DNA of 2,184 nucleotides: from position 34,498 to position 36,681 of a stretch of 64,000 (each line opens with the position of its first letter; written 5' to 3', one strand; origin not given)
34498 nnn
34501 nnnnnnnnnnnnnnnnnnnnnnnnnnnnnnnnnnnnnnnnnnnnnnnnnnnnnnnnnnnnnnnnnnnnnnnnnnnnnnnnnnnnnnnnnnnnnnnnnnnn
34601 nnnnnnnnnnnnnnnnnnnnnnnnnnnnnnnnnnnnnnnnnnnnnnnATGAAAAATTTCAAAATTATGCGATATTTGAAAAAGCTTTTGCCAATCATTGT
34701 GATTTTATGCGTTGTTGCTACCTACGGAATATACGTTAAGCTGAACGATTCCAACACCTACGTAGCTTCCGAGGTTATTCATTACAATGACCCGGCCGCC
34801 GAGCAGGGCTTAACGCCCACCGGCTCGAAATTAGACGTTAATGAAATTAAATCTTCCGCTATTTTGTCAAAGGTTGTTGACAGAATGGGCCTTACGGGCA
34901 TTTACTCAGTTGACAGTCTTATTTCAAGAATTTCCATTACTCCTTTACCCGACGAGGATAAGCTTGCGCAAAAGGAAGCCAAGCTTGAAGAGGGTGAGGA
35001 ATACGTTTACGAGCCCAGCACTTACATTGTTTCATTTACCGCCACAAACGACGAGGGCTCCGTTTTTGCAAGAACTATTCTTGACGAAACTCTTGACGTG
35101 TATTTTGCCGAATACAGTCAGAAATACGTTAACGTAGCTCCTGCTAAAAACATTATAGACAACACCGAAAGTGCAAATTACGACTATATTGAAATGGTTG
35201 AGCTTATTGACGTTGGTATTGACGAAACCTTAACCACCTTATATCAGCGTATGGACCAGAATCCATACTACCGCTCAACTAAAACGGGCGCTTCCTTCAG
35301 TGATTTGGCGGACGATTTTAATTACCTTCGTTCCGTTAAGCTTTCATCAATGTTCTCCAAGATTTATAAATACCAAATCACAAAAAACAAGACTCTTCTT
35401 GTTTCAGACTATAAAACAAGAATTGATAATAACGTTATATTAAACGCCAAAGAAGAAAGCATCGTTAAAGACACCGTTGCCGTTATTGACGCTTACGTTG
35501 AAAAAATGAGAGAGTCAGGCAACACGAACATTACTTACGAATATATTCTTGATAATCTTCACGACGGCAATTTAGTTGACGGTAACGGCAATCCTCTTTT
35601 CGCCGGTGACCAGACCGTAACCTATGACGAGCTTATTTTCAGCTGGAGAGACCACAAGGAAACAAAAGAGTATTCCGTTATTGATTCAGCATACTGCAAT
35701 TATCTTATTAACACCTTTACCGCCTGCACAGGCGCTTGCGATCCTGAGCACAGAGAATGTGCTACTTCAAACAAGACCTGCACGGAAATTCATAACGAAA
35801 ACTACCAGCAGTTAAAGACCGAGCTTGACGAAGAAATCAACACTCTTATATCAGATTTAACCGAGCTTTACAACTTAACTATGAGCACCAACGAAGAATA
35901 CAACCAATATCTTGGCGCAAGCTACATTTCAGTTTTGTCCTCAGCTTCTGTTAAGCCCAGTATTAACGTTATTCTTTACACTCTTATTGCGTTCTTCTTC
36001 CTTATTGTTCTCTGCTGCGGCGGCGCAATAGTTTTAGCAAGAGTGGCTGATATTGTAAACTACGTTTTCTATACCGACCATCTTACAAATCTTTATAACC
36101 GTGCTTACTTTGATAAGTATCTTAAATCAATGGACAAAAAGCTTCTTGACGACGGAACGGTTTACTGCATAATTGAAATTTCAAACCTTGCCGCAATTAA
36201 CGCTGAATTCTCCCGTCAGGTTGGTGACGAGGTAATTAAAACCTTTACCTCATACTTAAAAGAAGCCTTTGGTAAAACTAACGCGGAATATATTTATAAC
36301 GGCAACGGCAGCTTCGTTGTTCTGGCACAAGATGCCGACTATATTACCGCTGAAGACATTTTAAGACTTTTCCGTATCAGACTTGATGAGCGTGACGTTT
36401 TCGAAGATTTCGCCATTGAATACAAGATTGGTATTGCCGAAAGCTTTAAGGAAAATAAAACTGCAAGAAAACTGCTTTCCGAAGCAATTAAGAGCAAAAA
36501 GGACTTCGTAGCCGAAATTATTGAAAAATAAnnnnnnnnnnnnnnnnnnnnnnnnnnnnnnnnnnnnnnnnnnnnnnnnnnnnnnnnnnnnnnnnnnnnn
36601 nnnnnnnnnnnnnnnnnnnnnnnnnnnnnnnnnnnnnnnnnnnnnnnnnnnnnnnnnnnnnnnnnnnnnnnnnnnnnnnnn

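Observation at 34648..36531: Polysaccharide co-polymerase (Wzz/PCP-like) fused to a degenerate GGDEF domain in place of a BY-kinase partner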

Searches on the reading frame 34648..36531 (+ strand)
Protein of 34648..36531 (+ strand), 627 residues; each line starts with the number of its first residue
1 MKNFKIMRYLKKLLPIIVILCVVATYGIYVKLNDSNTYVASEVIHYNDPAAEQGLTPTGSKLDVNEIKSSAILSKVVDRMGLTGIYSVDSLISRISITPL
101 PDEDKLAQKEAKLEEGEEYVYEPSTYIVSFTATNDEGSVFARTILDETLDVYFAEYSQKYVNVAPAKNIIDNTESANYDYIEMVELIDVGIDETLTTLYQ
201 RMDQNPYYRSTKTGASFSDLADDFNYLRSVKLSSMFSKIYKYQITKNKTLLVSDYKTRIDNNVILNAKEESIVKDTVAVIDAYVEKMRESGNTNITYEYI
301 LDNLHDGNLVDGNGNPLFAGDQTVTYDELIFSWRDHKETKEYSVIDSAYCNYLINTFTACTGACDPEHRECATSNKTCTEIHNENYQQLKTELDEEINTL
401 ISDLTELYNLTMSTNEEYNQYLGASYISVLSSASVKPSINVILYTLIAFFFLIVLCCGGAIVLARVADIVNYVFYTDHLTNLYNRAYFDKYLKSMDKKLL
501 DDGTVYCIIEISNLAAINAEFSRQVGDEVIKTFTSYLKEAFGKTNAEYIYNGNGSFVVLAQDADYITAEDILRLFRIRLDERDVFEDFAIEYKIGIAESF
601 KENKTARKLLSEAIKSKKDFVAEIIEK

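Call 3: search_protein_families(library=pfam, proteins=[window:34648-36531:+], max_evalue=1)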
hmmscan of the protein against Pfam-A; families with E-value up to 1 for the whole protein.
window:34648-36531:+ (627 aa): 3 families
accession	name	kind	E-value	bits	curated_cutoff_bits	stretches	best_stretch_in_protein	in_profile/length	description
PF00990.26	GGDEF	-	9.7e-13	48.6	23.8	1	475-613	2-147/161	Diguanylate cyclase, GGDEF domain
PF23963.1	DUF7291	-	0.013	16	27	1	276-333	63-120/131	Family of unknown function (DUF7291)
PF21486.3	NUP120_helical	-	0.051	14.3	27.7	0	518-548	23-53/129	Nucleoporin NUP120, helical domain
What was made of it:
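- Checked: Pfam GGDEF PF00990 matches aa 475-613 (48.6 bits, E 1e-12, above the 23.8-bit cut-off; call 3).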

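Call 9: search_protein_families(library=ncbifam, proteins=[window:34648-36531:+], max_evalue=1)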
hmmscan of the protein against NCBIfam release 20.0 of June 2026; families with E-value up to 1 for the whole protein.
window:34648-36531:+ (627 aa): 17 families
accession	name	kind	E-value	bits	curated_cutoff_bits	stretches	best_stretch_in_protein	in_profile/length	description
NF007135.0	PRK09581.1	equivalog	1.4e-12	47.2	474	1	476-613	294-437/457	PleD family two-component system response regulator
NF051473.1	DigCycDgcsShew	equivalog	1.2e-10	41.2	400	1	475-613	137-273/291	diguanylate cyclase DgcS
TIGR00254.1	GGDEF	domain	2.1e-10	40.5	37.4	1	475-613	6-149/168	diguanylate cyclase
NF047654.1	DiguCycDgcRLepto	equivalog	1.4e-08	34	500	1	467-597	126-261/295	diguanylate cyclase DgcR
NF007380.0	PRK09894.1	equivalog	5.2e-06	26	256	1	476-600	131-257/296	diguanylate cyclase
NF038266.1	diguan_SiaD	equivalog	7.7e-06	25.5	290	1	473-606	93-230/252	biofilm regulation diguanylate cyclase SiaD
NF007423.1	PRK09966.1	equivalog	8.1e-06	25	325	1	476-613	241-382/390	diguanylate cyclase DgcN/YfiN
NF011955.1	PRK15426.1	equivalog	9.4e-06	24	408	1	468-586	392-511/564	cellulose biosynthesis regulator diguanylate cyclase DgcQ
NF008467.0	PRK11359.1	equivalog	1.1e-05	23.6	857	1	474-615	376-515/800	oxygen-sensing cyclic-di-GMP phosphodiesterase DosP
NF047872.1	GGDEF_GdpS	equivalog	4.7e-05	22.7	400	1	475-563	188-277/355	GGDEF domain-containing protein GdpS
NF050064.1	BlResRespRegCbrR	equivalog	9.5e-05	21.5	600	1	477-606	257-388/415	bile resistance response regulator CbrR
NF007599.0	PRK10245.1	equivalog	0.00048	18.7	402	1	434-543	171-281/371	diguanylate cyclase AdrA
NF045673.1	c-di-GMPRcptLapD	equivalog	0.00076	17.9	1020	1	475-569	237-335/647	cyclic di-GMP receptor LapD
NF045675.1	PhdiestaseDibA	equivalog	0.0012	17.2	980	1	471-611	200-344/623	phosphodiesterase DibA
NF007474.0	PRK10060.1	equivalog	0.0081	14.4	782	1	454-572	216-334/663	cyclic di-GMP phosphodiesterase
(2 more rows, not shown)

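Call 10: find_homologous_proteins(query=window:34648-36531:+, max_evalue=0.001)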
Query window:34648-36531:+ (627 aa): 1126 proteins with E <= 0.001 among 8000 candidates; the best 120 are listed.
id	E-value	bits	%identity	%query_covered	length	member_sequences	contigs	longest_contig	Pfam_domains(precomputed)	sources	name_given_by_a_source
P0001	0.0e+0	1375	100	100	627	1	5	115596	PF00990.27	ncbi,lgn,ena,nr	ncbi:MAG: diguanylate cyclase [Clostridia bacterium]|nr:diguanylate cyclase [Clostridia bacterium]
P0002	0.0e+0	1139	80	100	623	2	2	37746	PF00990.27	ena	-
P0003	0.0e+0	1137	82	100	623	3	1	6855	PF00990.27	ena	-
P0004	0.0e+0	1131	80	100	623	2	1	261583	PF00990.27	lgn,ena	-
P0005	0.0e+0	1129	79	100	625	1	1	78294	PF00990.27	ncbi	-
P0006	0.0e+0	1129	80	99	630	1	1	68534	PF00990.27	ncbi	-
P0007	0.0e+0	1129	79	100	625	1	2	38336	PF00990.27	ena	-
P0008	0.0e+0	1128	80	100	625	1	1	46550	PF00990.27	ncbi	-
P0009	0.0e+0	1126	79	100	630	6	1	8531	PF00990.27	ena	-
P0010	0.0e+0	1126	80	100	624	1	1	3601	PF00990.27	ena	-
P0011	0.0e+0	1125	80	100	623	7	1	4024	PF00990.27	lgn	-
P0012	0.0e+0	1124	81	99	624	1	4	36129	PF00990.27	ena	-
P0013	0.0e+0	1122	80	100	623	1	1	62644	PF00990.27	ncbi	-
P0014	0.0e+0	1122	80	99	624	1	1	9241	PF00990.27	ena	-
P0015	0.0e+0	1120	80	100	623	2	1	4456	PF00990.27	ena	-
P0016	0.0e+0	1120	80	100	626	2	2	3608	PF00990.27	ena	-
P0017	0.0e+0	1118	79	100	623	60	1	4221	PF00990.27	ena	-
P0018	0.0e+0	1118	78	100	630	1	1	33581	PF00990.27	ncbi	-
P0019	0.0e+0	1118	79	100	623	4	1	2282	PF00990.27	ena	-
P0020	0.0e+0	1117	79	100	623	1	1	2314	PF00990.27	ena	-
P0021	0.0e+0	1117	79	100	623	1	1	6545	PF00990.27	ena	-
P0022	0.0e+0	1116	78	100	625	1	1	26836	PF00990.27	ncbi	-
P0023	0.0e+0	1116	78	100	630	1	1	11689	PF00990.27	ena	-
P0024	0.0e+0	1115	79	100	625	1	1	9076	PF00990.27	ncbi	-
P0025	0.0e+0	1115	78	100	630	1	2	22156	PF00990.27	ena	-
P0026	0.0e+0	1115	78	100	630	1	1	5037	PF00990.27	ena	-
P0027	0.0e+0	1114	79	99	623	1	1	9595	PF00990.27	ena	-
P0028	0.0e+0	1112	78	100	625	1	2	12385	PF00990.27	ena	-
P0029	0.0e+0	1109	78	100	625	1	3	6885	PF00990.27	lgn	-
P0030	0.0e+0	1108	78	100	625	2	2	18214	PF00990.27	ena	-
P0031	0.0e+0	1106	78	100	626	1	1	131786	PF00990.27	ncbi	-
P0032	0.0e+0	1106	79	100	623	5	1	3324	PF00990.27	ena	-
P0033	0.0e+0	1105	79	100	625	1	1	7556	PF00990.27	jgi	jgi:diguanylate cyclase (GGDEF)-like protein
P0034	0.0e+0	1105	78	100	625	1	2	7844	PF00990.27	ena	-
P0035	0.0e+0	1104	79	100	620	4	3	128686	PF00990.27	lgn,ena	-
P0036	0.0e+0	1102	78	100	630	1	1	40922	PF00990.27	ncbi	-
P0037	0.0e+0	1101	78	100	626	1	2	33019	PF00990.27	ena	-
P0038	0.0e+0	1098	77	100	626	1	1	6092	PF00990.27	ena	-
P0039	0.0e+0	1098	78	100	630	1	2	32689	PF00990.27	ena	-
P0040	0.0e+0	1097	78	100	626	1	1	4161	PF00990.27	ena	-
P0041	0.0e+0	1097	78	100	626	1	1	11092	PF00990.27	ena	-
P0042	0.0e+0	1097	78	100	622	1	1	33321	PF00990.27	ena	-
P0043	0.0e+0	1096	78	100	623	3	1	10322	PF00990.27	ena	-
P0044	0.0e+0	1095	77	100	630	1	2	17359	PF00990.27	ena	-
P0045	0.0e+0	1095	77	100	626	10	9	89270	PF00990.27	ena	-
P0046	0.0e+0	1094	77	99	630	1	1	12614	PF00990.27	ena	-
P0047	0.0e+0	1093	77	99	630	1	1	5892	PF00990.27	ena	-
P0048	0.0e+0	1093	77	100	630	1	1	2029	PF00990.27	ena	-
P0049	0.0e+0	1093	78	100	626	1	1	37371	PF00990.27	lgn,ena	-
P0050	0.0e+0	1093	78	99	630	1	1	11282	PF00990.27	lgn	-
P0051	0.0e+0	1093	78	100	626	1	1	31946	PF00990.27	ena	-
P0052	0.0e+0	1092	77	100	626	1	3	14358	PF00990.27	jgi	-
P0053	0.0e+0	1092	79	99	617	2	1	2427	PF00990.27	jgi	-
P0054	0.0e+0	1091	77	99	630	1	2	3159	PF00990.27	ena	-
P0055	0.0e+0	1091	77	100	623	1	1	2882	PF00990.27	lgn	-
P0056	0.0e+0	1090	78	99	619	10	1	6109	PF00990.27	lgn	-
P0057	0.0e+0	1090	77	100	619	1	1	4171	PF00990.27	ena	-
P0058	0.0e+0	1090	78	100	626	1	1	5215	PF00990.27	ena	-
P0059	0.0e+0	1089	77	100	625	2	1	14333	PF00990.27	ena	-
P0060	0.0e+0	1089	78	99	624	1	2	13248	PF00990.27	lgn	-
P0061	0.0e+0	1089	77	100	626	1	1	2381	PF00990.27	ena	-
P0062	0.0e+0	1089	78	100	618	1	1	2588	PF00990.27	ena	-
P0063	0.0e+0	1089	77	100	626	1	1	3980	PF00990.27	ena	-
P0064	0.0e+0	1088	77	100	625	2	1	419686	PF00990.27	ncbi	-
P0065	0.0e+0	1088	78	100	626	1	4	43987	PF00990.27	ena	-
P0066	0.0e+0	1087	77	100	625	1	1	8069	PF00990.27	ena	-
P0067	0.0e+0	1086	78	99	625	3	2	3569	PF00990.27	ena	-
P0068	0.0e+0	1086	77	100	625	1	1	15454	PF00990.27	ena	-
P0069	0.0e+0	1085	77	99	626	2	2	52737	PF00990.27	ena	-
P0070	0.0e+0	1085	77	99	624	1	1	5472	PF00990.27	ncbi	-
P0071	0.0e+0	1084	76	100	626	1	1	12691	PF00990.27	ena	-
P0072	0.0e+0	1084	76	100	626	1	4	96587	PF00990.27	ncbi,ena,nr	ncbi:MAG: diguanylate cyclase [Clostridia bacterium]|nr:diguanylate cyclase [Clostridia bacterium]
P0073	0.0e+0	1083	77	99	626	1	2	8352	PF00990.27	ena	-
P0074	0.0e+0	1083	76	99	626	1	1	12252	PF00990.27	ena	-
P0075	0.0e+0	1082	78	100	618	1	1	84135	PF00990.27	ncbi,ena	-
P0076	0.0e+0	1082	76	100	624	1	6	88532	PF00990.27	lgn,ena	-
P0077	0.0e+0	1082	78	100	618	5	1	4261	PF00990.27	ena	-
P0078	0.0e+0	1081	77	100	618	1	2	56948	PF00990.27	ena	-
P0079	0.0e+0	1081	78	100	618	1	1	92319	PF00990.27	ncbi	-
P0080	0.0e+0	1081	77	99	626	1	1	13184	PF00990.27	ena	-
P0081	0.0e+0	1081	78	99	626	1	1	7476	PF00990.27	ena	-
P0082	0.0e+0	1080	77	100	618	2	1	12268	PF00990.27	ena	-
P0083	0.0e+0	1080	77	100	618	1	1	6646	PF00990.27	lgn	-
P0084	0.0e+0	1080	77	100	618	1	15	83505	PF00990.27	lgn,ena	-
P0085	0.0e+0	1079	77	100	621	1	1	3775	PF00990.27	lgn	-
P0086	0.0e+0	1079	77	100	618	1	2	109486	PF00990.27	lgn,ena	-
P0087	0.0e+0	1079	77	99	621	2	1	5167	PF00990.27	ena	-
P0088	0.0e+0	1079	76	100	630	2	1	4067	PF00990.27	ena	-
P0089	0.0e+0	1078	77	100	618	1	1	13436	PF00990.27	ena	-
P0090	0.0e+0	1078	77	100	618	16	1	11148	PF00990.27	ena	-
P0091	0.0e+0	1078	77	100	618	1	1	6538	PF00990.27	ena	-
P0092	0.0e+0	1077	77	100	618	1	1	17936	PF00990.27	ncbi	-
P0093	0.0e+0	1077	77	100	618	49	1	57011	PF00990.27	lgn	-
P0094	0.0e+0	1077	77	100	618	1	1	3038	PF00990.27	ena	-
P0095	0.0e+0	1077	77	100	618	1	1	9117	PF00990.27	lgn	-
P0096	0.0e+0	1076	77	100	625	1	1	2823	PF00990.27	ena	-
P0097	0.0e+0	1076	77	100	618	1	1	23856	PF00990.27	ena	-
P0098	0.0e+0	1076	77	99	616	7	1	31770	PF00990.27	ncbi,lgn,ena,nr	ncbi:MAG: GGDEF domain-containing protein [Oscillospiraceae bacterium]|nr:GGDEF domain-containing pr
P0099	0.0e+0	1075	77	100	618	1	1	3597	PF00990.27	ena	-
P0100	0.0e+0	1075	76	100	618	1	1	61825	PF00990.27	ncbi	-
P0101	0.0e+0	1075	77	100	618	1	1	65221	PF00990.27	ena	-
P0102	0.0e+0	1075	76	100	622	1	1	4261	PF00990.27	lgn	-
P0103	0.0e+0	1075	76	100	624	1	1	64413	PF00990.27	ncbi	-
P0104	0.0e+0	1075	75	100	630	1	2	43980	PF00990.27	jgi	-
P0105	0.0e+0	1074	77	100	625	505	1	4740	PF00990.27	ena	-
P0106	0.0e+0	1073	77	100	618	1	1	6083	PF00990.27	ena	-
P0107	0.0e+0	1073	77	100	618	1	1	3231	PF00990.27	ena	-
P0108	0.0e+0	1073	76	100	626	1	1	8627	PF00990.27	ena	-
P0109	0.0e+0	1073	77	100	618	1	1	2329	PF00990.27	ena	-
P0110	0.0e+0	1073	77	100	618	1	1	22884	PF00990.27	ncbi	-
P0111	0.0e+0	1072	76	100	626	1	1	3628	PF00990.27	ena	-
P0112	0.0e+0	1072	75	100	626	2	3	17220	PF00990.27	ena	-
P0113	0.0e+0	1072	76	100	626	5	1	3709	PF00990.27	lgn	-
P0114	0.0e+0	1072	77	100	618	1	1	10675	PF00990.27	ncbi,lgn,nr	ncbi:MAG: diguanylate cyclase [Acutalibacteraceae bacterium]|nr:diguanylate cyclase [Acutalibacterac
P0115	0.0e+0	1071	75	99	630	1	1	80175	PF00990.27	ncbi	-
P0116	0.0e+0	1071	76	100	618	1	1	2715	PF00990.27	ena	-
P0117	0.0e+0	1071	76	100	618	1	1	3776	PF00990.27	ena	-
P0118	0.0e+0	1071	76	100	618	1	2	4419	PF00990.27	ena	-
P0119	0.0e+0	1071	76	100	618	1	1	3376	PF00990.27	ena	-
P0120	0.0e+0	1070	77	100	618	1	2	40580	PF00990.27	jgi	-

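Call 21: find_encoding_contigs(protein=P0001, flank=10000, max_places=4)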
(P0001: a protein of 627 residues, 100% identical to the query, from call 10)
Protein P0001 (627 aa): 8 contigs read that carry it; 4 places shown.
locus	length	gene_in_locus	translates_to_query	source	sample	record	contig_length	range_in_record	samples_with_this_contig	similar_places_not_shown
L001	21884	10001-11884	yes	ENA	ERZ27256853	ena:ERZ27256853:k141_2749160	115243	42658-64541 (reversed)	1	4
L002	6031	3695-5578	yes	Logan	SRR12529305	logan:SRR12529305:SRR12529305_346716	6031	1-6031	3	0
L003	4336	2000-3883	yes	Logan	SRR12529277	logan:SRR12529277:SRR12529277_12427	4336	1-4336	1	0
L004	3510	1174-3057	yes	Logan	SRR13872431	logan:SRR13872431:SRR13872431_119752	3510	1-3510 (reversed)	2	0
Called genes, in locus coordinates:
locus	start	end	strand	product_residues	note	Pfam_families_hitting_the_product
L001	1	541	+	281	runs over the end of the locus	PF00563:EAL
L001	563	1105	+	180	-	PF25087:GMPPB_C (faint), PF00132:Hexapep (weak)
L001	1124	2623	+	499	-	-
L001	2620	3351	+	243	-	PF05704:Caps_synth, PF12919:TcdA_TcdB (faint), PF04488:Gly_transf_sug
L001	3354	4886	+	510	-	PF14264:Glucos_trans_II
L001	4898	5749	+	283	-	PF04794:YdjC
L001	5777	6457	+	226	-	PF02397:Bac_transf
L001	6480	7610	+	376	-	PF13439:Glyco_transf_4, PF13579:Glyco_trans_4_4, PF09314:DUF1972, PF00534:Glycos_transf_1, PF13692:Glyco_trans_1_4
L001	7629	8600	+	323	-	PF00149:Metallophos, PF12850:Metallophos_2 (weak)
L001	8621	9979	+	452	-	-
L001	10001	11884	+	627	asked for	PF00990:GGDEF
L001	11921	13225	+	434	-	PF04932:Wzy_C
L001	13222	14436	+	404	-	PF13439:Glyco_transf_4, PF13579:Glyco_trans_4_4, PF00534:Glycos_transf_1, PF13692:Glyco_trans_1_4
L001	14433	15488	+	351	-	PF00535:Glycos_transf_2, PF10111:Glyco_tranf_2_2, PF13641:Glyco_tranf_2_3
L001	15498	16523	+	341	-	PF00535:Glycos_transf_2, PF10111:Glyco_tranf_2_2, PF13641:Glyco_tranf_2_3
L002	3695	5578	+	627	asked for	PF00990:GGDEF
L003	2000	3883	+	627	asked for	PF00990:GGDEF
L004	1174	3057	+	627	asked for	PF00990:GGDEF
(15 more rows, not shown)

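Call 27: search_protein_families(library=pfam, alignment_id=A1, max_evalue=0.01)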
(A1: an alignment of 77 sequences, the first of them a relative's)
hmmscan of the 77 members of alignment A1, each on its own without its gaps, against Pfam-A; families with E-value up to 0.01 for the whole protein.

A. member 1, P0001 (627 aa): 1 family
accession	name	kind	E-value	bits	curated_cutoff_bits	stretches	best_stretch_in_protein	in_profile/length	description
PF00990.26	GGDEF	-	9.7e-13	48.6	23.8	1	475-613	2-147/161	Diguanylate cyclase, GGDEF domain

B. families by the number of members that match (of 77 scanned): 13 families
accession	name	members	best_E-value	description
PF00990.26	GGDEF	68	2.8e-16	Diguanylate cyclase, GGDEF domain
PF02706.20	Wzz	20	3.1e-05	Chain length determinant protein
PF00563.25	EAL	2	3.4e-59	EAL domain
PF00149.33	Metallophos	1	3.8e-09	Calcineurin-like phosphoesterase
PF12815.12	CTD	1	0.00077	Spt5 C-terminal nonapeptide repeat binding Spt4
PF01544.23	CorA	1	0.0026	CorA-like Mg2+ transporter protein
PF18996.5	DUF5726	1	0.005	Family of unknown function (DUF5726)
PF04740.18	LXG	1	0.0055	LXG domain of WXG superfamily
PF15537.11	Ntox43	1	0.0056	Bacterial toxin 43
PF09670.15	Cas_Cas02710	1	0.007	Csm6 HEPN domain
PF04426.17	Bul1_C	1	0.0081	Bul1 C terminus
PF10875.13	DUF2670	1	0.0083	Protein of unknown function (DUF2670)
PF21662.3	WipA_N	1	0.0093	WipA, alpha-helical hairpin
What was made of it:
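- Tried and rejected: Pfam showed that 68/77 are GGDEF (call 27).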

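Call 37: predict_structure(alignment_id=A1)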
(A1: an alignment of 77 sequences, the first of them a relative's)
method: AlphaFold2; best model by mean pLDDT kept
length: 627 residues; sequences in the alignment: 77
mean_pLDDT: 88.9   pTM: 0.65
mean pLDDT of the five models: 88.9, 88.6, 88.5, 88.3, 88.1
residues with pLDDT >= 90: 462; 70-90: 101; 50-70: 47; < 50: 17
segments of 3 or more residues with pLDDT < 50: 295-306, 379-381
pLDDT, mean of each block of 10 residues (from residue 1): 87 94 96 96 96 94 97 97 96 97 91 92 96 97 97 96 82 82 94 94 94 96 97 93 89 95 95 93 82 52 51 61 77 93 94 86 56 51 75 93 95 94 95 94 95 95 92 92 93 89 93 95 94 93 88 92 94 93 82 94 81 95 74
secondary structure, 60 per line:
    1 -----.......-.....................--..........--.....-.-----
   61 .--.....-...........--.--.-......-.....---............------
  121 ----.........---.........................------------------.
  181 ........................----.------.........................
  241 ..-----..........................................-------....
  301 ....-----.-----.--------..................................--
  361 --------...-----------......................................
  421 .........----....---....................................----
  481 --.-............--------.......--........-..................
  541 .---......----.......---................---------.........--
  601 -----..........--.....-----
elements in order: H6-12 H14-34 E37-46 H49-53 H64-68 H70-80 H88-93 E95-99 H103-114 E125-133 H137-161 H180-204 H217-242 H248-289 H297-304 H325-358 H383-426 E427-429 E434-437 H441-475 H485-496 E505-511 H514-521 H523-541 E545-550 E555-561 H565-580 E590-598 H606-615 E618-622
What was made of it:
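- Checked: The AlphaFold2 model (mean pLDDT 88.9) has helices 14-34 and 441-475 (call 37).
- TM2 runs as one helix (441-475) into the domain, as in signalling-helix-coupled cyclases (call 37).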
